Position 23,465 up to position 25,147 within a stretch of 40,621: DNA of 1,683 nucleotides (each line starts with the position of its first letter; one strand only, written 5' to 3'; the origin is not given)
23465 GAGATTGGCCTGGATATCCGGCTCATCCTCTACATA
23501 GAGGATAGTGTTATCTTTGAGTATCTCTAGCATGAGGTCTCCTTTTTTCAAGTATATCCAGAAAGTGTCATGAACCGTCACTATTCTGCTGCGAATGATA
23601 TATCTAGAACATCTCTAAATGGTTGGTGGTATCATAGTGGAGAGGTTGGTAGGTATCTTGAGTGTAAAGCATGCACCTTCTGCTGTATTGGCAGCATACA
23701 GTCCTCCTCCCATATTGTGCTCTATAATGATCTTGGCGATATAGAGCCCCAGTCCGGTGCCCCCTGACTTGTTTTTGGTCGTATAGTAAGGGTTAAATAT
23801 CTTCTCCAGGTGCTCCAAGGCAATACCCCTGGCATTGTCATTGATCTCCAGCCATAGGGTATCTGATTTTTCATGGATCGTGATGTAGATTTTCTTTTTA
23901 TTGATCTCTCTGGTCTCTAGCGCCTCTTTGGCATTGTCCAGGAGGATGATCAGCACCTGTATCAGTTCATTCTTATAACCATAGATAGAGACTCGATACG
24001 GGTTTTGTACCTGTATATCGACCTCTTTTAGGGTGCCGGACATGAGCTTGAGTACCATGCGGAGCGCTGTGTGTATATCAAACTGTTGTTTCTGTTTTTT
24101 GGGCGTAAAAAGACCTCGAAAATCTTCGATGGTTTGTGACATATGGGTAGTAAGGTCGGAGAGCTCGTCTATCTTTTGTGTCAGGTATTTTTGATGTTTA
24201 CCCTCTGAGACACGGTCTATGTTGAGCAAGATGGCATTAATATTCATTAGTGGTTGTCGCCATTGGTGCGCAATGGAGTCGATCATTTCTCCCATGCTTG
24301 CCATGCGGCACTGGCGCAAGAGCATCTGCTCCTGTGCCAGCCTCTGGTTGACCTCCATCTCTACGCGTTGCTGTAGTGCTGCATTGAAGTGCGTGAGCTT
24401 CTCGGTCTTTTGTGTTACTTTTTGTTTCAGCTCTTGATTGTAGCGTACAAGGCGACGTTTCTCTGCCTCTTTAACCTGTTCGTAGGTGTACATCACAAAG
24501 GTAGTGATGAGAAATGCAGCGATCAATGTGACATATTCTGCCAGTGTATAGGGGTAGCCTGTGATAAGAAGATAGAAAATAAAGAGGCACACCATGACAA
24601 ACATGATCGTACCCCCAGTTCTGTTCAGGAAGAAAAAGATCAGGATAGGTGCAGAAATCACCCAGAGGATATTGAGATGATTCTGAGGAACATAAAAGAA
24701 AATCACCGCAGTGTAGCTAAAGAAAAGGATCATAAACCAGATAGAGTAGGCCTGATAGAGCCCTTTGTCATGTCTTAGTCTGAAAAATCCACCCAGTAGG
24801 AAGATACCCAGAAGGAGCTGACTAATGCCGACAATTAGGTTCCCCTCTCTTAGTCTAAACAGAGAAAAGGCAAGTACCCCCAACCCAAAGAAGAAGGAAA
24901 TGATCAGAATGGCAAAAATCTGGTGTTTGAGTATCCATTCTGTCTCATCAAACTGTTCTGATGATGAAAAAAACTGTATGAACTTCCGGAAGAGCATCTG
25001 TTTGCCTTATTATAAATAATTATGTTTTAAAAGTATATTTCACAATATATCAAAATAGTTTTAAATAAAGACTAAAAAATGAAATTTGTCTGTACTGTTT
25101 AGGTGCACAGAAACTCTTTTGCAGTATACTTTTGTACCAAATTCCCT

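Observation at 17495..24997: Two-component-system-headed island of three Ca-binding, adhesin-like lipoproteins (TSP3 repeats, cadherin repeats, FISUMP domains)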

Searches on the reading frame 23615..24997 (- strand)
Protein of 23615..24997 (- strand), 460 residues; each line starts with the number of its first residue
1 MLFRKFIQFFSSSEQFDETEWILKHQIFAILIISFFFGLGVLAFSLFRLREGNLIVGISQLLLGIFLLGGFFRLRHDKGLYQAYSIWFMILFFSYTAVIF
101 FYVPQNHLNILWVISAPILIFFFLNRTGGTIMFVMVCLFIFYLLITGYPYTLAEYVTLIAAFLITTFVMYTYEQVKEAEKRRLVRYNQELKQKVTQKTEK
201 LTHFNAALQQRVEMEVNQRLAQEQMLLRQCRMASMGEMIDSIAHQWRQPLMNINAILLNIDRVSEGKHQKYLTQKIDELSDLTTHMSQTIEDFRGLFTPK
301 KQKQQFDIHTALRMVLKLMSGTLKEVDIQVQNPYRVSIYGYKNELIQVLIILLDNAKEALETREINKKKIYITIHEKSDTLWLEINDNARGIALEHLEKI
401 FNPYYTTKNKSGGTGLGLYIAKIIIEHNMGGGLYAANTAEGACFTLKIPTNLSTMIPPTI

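Call 3: search_protein_families(library=pfam, proteins=[window:23615-24997:-], max_evalue=0.01)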
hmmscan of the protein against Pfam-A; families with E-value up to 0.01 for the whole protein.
window:23615-24997:- (460 aa): 3 families
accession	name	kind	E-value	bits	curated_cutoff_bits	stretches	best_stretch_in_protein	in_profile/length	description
PF02518.31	HATPase_c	-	1.5e-20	74.1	26.4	1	343-450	4-109/111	Histidine kinase-, DNA gyrase B-, and HSP90-like ATPase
PF14501.12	HATPase_c_5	-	6.6e-08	32.8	22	1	344-440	5-92/102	GHKL domain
PF20966.2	MASE6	-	0.00031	21.2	27.4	1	32-183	14-170/170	MASE6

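Call 4: search_protein_families(library=ncbifam, proteins=[window:23615-24997:-], max_evalue=0.01)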
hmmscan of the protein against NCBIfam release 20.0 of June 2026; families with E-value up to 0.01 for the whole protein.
window:23615-24997:- (460 aa): 71 families (the best 25 are shown)
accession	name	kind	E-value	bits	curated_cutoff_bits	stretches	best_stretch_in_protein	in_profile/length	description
NF008468.0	PRK11360.1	equivalog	2.7e-31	108.6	646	1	217-451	378-609/616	two-component system sensor histidine kinase AtoS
NF007688.0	PRK10364.1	equivalog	7.8e-25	87.5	479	1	216-452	223-453/460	two-component system sensor histidine kinase ZraS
NF047794.1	HisKinPtgB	equivalog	2.5e-22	78.9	1000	1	183-446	391-651/656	two-component system sensor histidine kinase PgtB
NF047497.1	HK_LIC_12097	equivalog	6.9e-19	67.8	500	1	211-449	124-365/367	LIC_12097 family sensor histidine kinase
NF038348.1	T2SS_HK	subfamily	1e-18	67.1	450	1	274-450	399-573/574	histidine kinase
NF040750.1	tetrathio_HK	equivalog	3.9e-18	65.2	750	1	215-430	318-534/555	tetrathionate respiration histidine kinase TtrS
NF052574.1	HisKinEspCMyxo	equivalog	8.6e-18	63.9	1200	1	193-451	380-638/785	serine histidine kinase EspC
NF041777.1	sens_FixL_Rhizob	equivalog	9.9e-18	64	850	1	224-450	251-481/485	sensor protein FixL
TIGR02956.1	TMAO_torS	equivalog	2.3e-17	62.4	676.5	1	159-451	394-683/967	TMAO reductase system sensor histidine kinase/response regulator TorS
NF012226.0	AdeS_HK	equivalog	2.6e-17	63.1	500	1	241-449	144-352/353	two-component sensor histidine kinase AdeS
NF011874.0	PRK15347.1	equivalog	3.5e-17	61.7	852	1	345-452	514-616/921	two component system sensor kinase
TIGR02966.1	phoR_proteo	equivalog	9.2e-17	61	334.2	1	206-447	84-332/333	phosphate regulon sensor histidine kinase PhoR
TIGR02916.1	PEP_his_kin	equivalog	9.8e-17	60.8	300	1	270-449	508-679/679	XrtA/PEP-CTERM system histidine kinase PrsK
NF053867.1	SprKinKinDBac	equivalog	1.3e-16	60.1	775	1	231-450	282-497/500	sporulation kinase KinD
NF046044.1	PnpS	equivalog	4.4e-16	58.9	400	1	301-449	240-390/390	two-component system histidine kinase PnpS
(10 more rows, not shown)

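Call 24: find_homologous_proteins(query=window:23615-24997:-)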
Query window:23615-24997:- (460 aa): 2283 proteins with E <= 0.001 among 8000 candidates; the best 120 are listed.
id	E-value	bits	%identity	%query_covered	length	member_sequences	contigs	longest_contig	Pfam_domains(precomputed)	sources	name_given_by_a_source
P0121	2.8e-282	954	92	100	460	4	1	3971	PF02518.32,PF14501.13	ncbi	-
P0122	2.2e-279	945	92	100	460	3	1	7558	PF02518.32,PF14501.13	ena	-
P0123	5.5e-251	851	83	98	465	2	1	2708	PF02518.32,PF14501.13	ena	-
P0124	4.2e-200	684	69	98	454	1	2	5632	PF02518.32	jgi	jgi:signal transduction histidine kinase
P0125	1.6e-186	639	66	98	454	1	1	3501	PF02518.32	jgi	-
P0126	5.3e-185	634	67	97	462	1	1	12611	PF20966.3,PF02518.32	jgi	-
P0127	1.8e-183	629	63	98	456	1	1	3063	PF02518.32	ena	-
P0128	1.0e-177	610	63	98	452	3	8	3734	PF20966.3,PF02518.32,PF14501.13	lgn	-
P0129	5.0e-177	607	65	93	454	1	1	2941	PF02518.32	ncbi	-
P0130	2.8e-175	602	65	98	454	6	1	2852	PF02518.32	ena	-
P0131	4.8e-167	575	60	98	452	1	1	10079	PF20966.3,PF02518.32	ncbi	-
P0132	7.7e-166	571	58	96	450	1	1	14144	PF02518.32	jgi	-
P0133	3.0e-164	565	57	96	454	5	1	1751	PF20966.3,PF02518.32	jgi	-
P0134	6.2e-164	564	58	98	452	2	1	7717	PF02518.32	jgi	-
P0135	1.3e-163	563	59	96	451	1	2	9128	PF20966.3,PF02518.32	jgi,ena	-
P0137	5.4e-162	558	59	96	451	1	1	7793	PF20966.3,PF02518.32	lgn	-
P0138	1.7e-161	556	57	98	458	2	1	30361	PF20966.3,PF02518.32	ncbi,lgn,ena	-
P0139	2.7e-161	556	59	96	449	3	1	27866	PF20966.3,PF02518.32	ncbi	-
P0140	1.1e-160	554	58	96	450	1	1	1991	PF20966.3,PF02518.32,PF14501.13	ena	-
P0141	1.1e-159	550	56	98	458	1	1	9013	PF20966.3,PF02518.32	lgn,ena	-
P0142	3.0e-159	549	57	97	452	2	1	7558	PF20966.3,PF02518.32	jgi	-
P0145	7.4e-157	541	58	96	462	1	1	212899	PF20966.3,PF02518.32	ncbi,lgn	-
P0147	8.4e-156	538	56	97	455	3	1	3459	PF20966.3,PF02518.32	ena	-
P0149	2.6e-155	536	55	97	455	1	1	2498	PF20966.3,PF02518.32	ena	-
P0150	2.0e-154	533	53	98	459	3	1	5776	PF20966.3,PF02518.32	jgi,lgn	-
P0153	4.2e-152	525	55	97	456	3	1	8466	PF20966.3,PF02518.32,PF14501.13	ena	-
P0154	7.8e-152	524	53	96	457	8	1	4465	PF20966.3,PF02518.32,PF14501.13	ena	-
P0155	1.8e-150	520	53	96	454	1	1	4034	PF20966.3,PF02518.32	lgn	-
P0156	2.1e-150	520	56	96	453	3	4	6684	PF20966.3,PF02518.32,PF14501.13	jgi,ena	-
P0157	2.6e-150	519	57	97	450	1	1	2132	PF20966.3,PF02518.32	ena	-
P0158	9.3e-150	518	58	91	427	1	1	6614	PF20966.3,PF02518.32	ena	-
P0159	1.5e-148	514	51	98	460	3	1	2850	PF20966.3,PF02518.32,PF14501.13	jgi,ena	-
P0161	5.7e-148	512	53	97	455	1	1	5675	PF20966.3,PF02518.32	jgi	jgi:signal transduction histidine kinase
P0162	7.3e-148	511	54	96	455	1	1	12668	PF20966.3,PF02518.32,PF14501.13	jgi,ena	-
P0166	2.0e-147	510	52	96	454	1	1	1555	PF20966.3,PF02518.32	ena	-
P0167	2.8e-147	509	55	96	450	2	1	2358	PF20966.3,PF02518.32,PF14501.13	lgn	-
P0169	1.9e-146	507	52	96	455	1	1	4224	PF20966.3,PF02518.32,PF14501.13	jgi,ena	-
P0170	2.1e-145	503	51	97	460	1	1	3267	PF20966.3,PF02518.32,PF14501.13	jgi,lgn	jgi:signal transduction histidine kinase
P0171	2.2e-145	503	51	96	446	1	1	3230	PF20966.3,PF02518.32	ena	-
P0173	5.9e-145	502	52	96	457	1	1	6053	PF20966.3,PF02518.32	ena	-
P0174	9.2e-145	501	54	97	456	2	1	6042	PF20966.3,PF02518.32,PF14501.13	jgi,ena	-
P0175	1.8e-144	500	55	96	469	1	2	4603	PF20966.3,PF02518.32,PF14501.13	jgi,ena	-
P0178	2.7e-144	500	51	96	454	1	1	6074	PF20966.3,PF02518.32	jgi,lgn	jgi:signal transduction histidine kinase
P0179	5.8e-144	499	54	96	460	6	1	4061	PF20966.3,PF02518.32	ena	-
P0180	1.1e-143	498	52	97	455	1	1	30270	PF20966.3,PF02518.32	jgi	jgi:signal transduction histidine kinase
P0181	1.1e-143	498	52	97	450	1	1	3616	PF20966.3,PF02518.32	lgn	-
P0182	2.4e-143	497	52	97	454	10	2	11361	PF20966.3,PF02518.32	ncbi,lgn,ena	-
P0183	3.9e-143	496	51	96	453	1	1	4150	PF20966.3,PF02518.32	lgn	-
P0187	5.9e-143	495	50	96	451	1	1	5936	PF20966.3,PF02518.32,PF14501.13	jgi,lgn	-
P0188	1.0e-142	494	52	96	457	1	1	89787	PF20966.3,PF02518.32,PF14501.13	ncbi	-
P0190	2.2e-142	493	51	97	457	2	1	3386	PF20966.3,PF02518.32,PF14501.13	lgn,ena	-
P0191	2.2e-142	493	53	97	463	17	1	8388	PF20966.3,PF02518.32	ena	-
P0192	3.5e-142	493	50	97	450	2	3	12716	PF20966.3,PF02518.32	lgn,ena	-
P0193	3.7e-142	493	53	97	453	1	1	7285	PF20966.3,PF02518.32,PF14501.13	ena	-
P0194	3.3e-141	489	54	96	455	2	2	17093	PF20966.3,PF02518.32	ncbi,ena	-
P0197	3.4e-140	486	52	97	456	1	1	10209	PF20966.3,PF02518.32,PF14501.13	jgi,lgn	jgi:signal transduction histidine kinase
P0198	2.1e-139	484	51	97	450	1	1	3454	PF20966.3,PF02518.32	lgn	-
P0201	5.6e-138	479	51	96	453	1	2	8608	PF20966.3,PF02518.32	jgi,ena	-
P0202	7.5e-138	478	51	96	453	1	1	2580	PF20966.3,PF02518.32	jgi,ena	-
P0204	4.6e-137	476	49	96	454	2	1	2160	PF20966.3,PF02518.32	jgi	-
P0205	5.2e-137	476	51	97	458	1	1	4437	PF20966.3,PF02518.32,PF14501.13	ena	-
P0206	5.4e-137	476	51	96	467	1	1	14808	PF20966.3,PF02518.32,PF14501.13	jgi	-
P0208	5.5e-136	472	50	97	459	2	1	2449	PF20966.3,PF02518.32,PF14501.13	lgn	-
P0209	7.8e-136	472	51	96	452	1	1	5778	PF20966.3,PF02518.32,PF14501.13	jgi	jgi:signal transduction histidine kinase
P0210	9.0e-136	472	50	97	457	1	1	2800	PF20966.3,PF02518.32,PF14501.13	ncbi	-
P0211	1.9e-135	470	51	98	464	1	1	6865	PF20966.3,PF02518.32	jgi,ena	-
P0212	6.0e-135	469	51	96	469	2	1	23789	PF20966.3,PF02518.32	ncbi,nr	ncbi:MAG: hypothetical protein K0U47_06085 [Epsilonproteobacteria bacterium]|nr:hypothetical protein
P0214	1.6e-134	467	50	96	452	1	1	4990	PF20966.3,PF02518.32,PF14501.13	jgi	-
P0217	2.7e-134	467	50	96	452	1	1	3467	PF20966.3,PF02518.32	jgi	-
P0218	4.4e-134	466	49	97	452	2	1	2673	PF20966.3,PF02518.32,PF14501.13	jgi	-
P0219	4.8e-134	466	51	96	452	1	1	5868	PF20966.3,PF02518.32,PF14501.13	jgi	-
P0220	1.2e-133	464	51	96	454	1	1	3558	PF20966.3,PF02518.32,PF14501.13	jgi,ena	-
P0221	6.2e-133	462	48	94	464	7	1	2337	PF20966.3,PF02518.32,PF14501.13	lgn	-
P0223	3.9e-132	460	50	96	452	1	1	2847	PF20966.3,PF02518.32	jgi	-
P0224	4.1e-132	460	50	96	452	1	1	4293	PF20966.3,PF02518.32,PF14501.13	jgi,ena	-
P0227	4.8e-131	456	49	98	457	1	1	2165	PF20966.3,PF02518.32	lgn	-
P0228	7.2e-131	455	50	96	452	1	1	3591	PF20966.3,PF02518.32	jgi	-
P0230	1.2e-130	455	49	96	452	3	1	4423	PF20966.3,PF02518.32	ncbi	-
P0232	1.3e-130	455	49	97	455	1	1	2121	PF20966.3,PF02518.32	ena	-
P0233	1.8e-130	454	49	96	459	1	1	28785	PF20966.3,PF02518.32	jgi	jgi:signal transduction histidine kinase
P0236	9.1e-129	448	49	96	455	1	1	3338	PF20966.3,PF02518.32,PF14501.13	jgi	-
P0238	1.1e-127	445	48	97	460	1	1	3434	PF20966.3,PF02518.32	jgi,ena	-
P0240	4.8e-124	433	48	96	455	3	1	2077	PF20966.3,PF02518.32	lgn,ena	-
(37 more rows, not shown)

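Call 25: find_encoding_contigs(protein=P0122, flank=10000, max_places=2)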
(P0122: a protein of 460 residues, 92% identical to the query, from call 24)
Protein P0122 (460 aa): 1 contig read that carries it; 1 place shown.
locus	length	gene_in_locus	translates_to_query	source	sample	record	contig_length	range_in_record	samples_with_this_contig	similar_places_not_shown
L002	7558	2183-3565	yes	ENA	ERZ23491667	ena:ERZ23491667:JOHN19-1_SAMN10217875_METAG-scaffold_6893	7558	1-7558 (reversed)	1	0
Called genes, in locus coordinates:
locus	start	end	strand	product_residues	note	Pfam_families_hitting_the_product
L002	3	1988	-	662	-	?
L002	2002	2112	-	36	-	-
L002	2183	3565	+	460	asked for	PF02518:HATPase_c, PF14501:HATPase_c_5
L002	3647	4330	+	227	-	PF00072:Response_reg, PF00486:Trans_reg_C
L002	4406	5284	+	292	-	-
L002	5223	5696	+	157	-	PF18884:TSP3_bac (faint)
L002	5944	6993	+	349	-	PF00730:HhH-GPD, PF00633:HHH (weak), PF14815:NUDIX_4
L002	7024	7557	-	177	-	?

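Call 26: find_encoding_contigs(protein=P0126, flank=10000, max_places=2)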
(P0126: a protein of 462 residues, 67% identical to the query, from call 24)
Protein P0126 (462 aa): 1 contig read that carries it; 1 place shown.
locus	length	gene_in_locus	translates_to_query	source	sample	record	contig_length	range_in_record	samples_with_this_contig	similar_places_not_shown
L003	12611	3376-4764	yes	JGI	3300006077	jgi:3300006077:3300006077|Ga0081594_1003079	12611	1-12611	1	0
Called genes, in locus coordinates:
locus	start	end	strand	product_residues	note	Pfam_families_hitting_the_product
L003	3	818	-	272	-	?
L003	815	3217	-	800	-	PF00009:GTP_EFTU (faint), PF00350:Dynamin_N, PF01926:MMR_HSR1 (faint)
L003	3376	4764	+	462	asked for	PF20966:MASE6 (weak), PF02518:HATPase_c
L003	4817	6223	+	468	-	PF02518:HATPase_c (weak)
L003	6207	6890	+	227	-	PF00072:Response_reg, PF00486:Trans_reg_C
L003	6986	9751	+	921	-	-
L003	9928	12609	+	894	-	?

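Call 27: find_encoding_contigs(protein=P0145, flank=10000, max_places=2)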
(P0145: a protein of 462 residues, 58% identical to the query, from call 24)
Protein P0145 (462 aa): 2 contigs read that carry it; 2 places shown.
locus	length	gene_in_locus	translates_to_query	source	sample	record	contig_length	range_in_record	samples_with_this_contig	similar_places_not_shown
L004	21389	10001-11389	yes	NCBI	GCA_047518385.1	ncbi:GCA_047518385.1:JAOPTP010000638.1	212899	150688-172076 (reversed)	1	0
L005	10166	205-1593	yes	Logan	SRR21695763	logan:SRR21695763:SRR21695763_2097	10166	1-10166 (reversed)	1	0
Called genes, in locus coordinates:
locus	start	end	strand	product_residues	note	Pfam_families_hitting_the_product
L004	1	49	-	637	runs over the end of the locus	PF08376:NIT, PF00989:PAS (weak), PF13426:PAS_9, PF08447:PAS_3, PF13487:HD_5, PF01966:HD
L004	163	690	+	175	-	PF03831:YjdM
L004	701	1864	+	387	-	PF00990:GGDEF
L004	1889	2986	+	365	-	PF01966:HD, PF13286:HD_assoc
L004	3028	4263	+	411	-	PF04338:DUF481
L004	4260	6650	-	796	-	PF06934:CTI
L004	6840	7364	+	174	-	PF13590:DUF4136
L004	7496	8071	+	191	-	-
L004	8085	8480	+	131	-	-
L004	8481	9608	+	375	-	PF01103:Omp85 (weak)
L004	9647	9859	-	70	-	PF01165:Ribosomal_S21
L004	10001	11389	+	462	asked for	PF20966:MASE6 (weak), PF02518:HATPase_c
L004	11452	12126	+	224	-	PF00072:Response_reg, PF00486:Trans_reg_C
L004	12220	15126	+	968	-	-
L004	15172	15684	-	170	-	PF13505:OMP_b-brl (weak)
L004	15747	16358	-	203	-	PF00027:cNMP_binding, PF13545:HTH_Crp_2, PF00325:Crp (weak)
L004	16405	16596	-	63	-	PF11127:YgaP-like_TM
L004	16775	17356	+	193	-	PF01227:GTP_cyclohydroI, PF14489:QueF (weak)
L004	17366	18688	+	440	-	PF00006:ATP-synt_ab, PF18269:T3SS_ATPase_C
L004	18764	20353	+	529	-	PF21563:Mcp40H-20_sensor, PF00015:MCPsignal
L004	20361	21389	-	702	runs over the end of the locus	PF23409:Beta-prop_EML, PF23414:Beta-prop_EML_2 (faint), PF23756:Beta-prop_HPS5 (faint), PF24814:WD40_Prp19, PF24817:WD40_WDHD1_1st (faint), PF24796:WDR55, PF24807:WD40_CDC20-Fz (weak), PF23381:Beta-prop_IFT122_1st, +4 more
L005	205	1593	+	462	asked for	PF20966:MASE6 (weak), PF02518:HATPase_c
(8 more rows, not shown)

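Call 37: find_related_loci(query=A2, collection=genome_contigs, flank=10000)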
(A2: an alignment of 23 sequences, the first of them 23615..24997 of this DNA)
Query A2 (460 aa) in genome_contigs; peptide patterns used: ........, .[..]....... (x = any residue, [..] = any of these).
600 stretches matched a pattern (row limit reached: there are more); 597 encode a relative of the query (tblastn E <= 1e-3); the best 80 are kept; 80 distinct loci.
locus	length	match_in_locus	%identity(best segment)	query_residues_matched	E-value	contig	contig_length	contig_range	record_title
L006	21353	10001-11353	64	1-449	0e+0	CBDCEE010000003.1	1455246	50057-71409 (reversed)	MAG: Sulfurovaceae bacterium isolate d8b9733b-7bde-4c6a-847d-768f6c9f88b2 genome assembly, contig: ctg87265, whole genom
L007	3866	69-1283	54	48-449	6e-143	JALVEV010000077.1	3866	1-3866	MAG: Campylobacteraceae bacterium isolate 134-614_metabat2_scaf2bin.132_VB 134-614_scaffold_22939_c1, whole genome shotg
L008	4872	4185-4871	53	8-236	6e-73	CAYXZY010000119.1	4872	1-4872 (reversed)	MAG TPA_asm: uncultured Sulfurovum sp. isolate binchicken_co164_71 genome assembly, contig: NODE_9497_length_4872_cov_23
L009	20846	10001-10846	40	181-451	1e-57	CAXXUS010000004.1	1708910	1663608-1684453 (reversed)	MAG: Arcobacteraceae bacterium isolate 14eb39f1-fa00-480d-8321-37262f8b6e2f genome assembly, contig: contig_4, whole gen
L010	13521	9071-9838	44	207-451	1e-57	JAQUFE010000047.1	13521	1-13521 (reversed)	MAG: Sulfurimonas sp. isolate STCSWMC_194 NODE_12757_length_13521_cov_10.697700_ST_CSWMC, whole genome shotgun sequence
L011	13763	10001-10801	41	181-446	2e-57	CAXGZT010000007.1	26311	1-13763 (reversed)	MAG TPA_asm: uncultured Campylobacterales bacterium isolate SRR12479794_binner13_Refined_2 genome assembly, contig: ERZ4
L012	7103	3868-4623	42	208-455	3e-57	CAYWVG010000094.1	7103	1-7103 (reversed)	MAG TPA_asm: uncultured Sulfurimonas sp. isolate binchicken_co173_926 genome assembly, contig: NODE_35062_length_7103_co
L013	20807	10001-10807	39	182-446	1e-56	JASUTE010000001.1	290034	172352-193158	MAG: Candidatus Cloacimonadota bacterium isolate DJKA99_ANT-F21_bin.36 scaffold_2, whole genome shotgun sequence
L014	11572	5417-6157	40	208-449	2e-56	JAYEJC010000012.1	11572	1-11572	MAG: Campylobacterota bacterium isolate MAG174 MAG174_12, whole genome shotgun sequence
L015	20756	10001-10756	41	201-448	5e-56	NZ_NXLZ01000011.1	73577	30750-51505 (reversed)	Campylobacter estrildidarum strain MIT17-664 accn_209.293.con.0011, whole genome shotgun sequence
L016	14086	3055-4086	33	103-449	4e-56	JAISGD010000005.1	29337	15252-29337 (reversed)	MAG: Campylobacteraceae bacterium isolate Gx485_bin81 k119_5766660, whole genome shotgun sequence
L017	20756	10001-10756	40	200-446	2e-56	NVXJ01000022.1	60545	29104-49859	MAG: Arcobacter sp. isolate NORP14 Contig_source1382A_1337, whole genome shotgun sequence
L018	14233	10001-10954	38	140-448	4e-56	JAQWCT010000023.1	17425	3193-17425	MAG: Sulfurospirillaceae bacterium isolate STF2_34 NODE_8430_length_17425_cov_2.672448_Sandtown_F2, whole genome shotgun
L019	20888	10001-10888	40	166-454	1e-55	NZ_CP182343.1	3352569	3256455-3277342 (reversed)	MAG: Arcobacter sp. isolate Pygsuia-1 chromosome, complete genome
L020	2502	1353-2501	35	8-402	2e-56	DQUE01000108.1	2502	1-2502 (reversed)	MAG TPA_asm: Sulfurimonas autotrophica isolate SZUA-1449 k95_1112214, whole genome shotgun sequence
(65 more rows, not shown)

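Call 44: search_protein_families(library=pfam, proteins=[L006:13559-16849:+, L006:16966-19746:+, L003:6986-9751:+, L003:9928-12609:+, L004:12220-15126:+], max_evalue=0.01)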
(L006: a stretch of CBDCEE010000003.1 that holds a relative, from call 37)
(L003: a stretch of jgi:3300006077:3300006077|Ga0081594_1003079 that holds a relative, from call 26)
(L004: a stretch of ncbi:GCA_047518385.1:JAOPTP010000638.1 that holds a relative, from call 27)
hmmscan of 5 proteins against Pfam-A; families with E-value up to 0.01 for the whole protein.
L006:13559-16849:+ (1096 aa): 1 family
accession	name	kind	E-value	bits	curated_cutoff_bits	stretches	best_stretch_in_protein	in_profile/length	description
PF07603.17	Lcl_C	-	1.1e-20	74.4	34.9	1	958-1093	2-117/117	Lcl C-terminal domain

L006:16966-19746:+ (926 aa): 0 families

L003:6986-9751:+ (921 aa): 0 families

L003:9928-12609:+ (894 aa): 0 families

L004:12220-15126:+ (968 aa): 1 family
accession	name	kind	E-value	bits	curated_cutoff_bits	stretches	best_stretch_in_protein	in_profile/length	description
PF00085.26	Thioredoxin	-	0.0089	16.5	23.5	0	123-142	27-45/103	Thioredoxin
